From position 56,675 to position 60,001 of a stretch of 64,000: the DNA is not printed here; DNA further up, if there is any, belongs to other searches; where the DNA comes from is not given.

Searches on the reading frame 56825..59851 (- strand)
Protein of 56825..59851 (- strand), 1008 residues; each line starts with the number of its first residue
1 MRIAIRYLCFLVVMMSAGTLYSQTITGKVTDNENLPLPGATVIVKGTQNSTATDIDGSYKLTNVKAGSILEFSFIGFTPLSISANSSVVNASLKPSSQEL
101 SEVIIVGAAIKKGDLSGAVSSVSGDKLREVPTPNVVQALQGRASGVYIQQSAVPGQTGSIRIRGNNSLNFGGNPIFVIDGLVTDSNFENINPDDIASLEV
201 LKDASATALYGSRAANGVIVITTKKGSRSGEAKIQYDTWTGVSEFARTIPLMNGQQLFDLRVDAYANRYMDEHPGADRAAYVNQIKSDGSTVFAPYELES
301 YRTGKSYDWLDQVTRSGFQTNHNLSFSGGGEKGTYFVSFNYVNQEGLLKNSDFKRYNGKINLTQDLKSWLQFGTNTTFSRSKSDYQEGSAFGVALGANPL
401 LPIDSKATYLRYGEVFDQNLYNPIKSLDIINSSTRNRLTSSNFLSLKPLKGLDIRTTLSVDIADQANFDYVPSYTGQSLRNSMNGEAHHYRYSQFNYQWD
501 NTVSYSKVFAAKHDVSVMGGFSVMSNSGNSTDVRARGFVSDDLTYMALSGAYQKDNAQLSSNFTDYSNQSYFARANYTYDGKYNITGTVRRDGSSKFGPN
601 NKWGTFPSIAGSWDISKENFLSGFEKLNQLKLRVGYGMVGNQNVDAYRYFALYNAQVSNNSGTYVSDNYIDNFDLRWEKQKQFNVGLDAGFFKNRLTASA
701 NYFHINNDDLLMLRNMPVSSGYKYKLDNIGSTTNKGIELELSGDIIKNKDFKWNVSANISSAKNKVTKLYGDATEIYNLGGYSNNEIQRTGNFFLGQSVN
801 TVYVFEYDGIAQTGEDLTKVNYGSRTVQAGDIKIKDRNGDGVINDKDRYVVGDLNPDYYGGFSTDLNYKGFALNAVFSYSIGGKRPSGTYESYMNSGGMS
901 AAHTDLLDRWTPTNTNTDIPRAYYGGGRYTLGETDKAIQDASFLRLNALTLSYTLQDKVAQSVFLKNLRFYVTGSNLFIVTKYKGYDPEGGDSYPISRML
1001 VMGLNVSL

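Call 90: search_protein_families(library=pfam, proteins=[window:56825-59851:-], max_evalue=0.000001)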
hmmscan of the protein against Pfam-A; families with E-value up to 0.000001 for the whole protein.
window:56825-59851:- (1008 aa): 4 families
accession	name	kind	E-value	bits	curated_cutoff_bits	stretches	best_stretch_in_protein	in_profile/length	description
PF13715.12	CarbopepD_reg_2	-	4.9e-18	65.4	32.2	1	25-105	1-88/88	CarboxypepD_reg-like domain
PF07715.20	Plug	-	3.5e-17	63.3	23.9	1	113-218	3-107/107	TonB-dependent Receptor Plug Domain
PF00593.30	TonB_dep_Rec_b-barrel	-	5.8e-16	59.8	27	1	457-857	72-420/436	TonB dependent receptor-like, beta-barrel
PF13620.12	CarboxypepD_reg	-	1.2e-10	42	32.3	1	24-82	1-64/82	Carboxypeptidase regulatory-like domain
